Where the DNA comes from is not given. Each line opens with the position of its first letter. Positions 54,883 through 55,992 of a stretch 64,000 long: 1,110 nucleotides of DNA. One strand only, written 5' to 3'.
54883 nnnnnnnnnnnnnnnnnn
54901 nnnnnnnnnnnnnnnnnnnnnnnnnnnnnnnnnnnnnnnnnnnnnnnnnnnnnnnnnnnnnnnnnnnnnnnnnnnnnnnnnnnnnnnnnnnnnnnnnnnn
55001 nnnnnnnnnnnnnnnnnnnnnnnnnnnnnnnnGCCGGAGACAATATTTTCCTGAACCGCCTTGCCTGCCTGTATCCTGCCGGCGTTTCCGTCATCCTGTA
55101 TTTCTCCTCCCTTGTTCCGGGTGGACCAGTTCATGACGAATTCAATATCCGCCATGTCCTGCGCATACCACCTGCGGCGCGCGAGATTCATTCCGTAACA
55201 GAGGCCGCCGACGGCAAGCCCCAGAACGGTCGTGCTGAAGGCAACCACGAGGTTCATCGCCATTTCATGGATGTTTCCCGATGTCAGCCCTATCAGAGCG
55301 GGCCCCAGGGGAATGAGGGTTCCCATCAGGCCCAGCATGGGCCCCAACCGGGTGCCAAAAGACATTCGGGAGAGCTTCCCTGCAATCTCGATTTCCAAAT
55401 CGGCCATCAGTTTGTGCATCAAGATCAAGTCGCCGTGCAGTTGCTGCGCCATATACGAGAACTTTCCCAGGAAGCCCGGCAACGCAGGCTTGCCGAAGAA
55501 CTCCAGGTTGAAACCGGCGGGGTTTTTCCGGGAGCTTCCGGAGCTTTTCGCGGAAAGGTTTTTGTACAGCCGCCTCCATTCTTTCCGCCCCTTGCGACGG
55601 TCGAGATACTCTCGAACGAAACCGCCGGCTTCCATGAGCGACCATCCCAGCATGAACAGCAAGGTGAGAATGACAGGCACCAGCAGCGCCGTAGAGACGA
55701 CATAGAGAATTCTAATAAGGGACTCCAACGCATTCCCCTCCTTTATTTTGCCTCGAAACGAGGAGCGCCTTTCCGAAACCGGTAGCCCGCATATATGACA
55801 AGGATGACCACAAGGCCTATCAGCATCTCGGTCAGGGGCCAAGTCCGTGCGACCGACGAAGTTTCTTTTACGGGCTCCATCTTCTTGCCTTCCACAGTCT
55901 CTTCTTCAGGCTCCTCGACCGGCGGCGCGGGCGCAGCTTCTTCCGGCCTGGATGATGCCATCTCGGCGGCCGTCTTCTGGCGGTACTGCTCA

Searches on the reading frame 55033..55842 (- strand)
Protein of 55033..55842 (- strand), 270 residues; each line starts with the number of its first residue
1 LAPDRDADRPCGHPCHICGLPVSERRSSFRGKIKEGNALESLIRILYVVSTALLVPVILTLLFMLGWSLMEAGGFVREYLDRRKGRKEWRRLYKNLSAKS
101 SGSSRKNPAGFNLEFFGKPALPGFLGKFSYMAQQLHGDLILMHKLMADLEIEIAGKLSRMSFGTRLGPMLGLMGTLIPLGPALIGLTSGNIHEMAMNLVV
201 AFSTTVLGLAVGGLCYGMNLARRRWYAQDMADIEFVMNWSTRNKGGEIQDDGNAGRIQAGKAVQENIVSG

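Call 9: search_protein_families(library=pfam, proteins=[window:55033-55842:-])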
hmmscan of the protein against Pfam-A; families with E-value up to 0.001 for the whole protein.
window:55033-55842:- (270 aa): 1 family
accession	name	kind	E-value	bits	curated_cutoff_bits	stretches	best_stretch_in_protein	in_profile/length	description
PF01618.21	MotA_ExbB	-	4.7e-06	26.8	22.9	1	162-215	51-107/127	MotA/TolQ/ExbB proton channel family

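Call 53: search_protein_families(library=ncbifam, proteins=[window:55033-55842:-], max_evalue=0.001)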
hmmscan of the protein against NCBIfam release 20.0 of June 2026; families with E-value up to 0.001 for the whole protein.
window:55033-55842:- (270 aa): 0 families
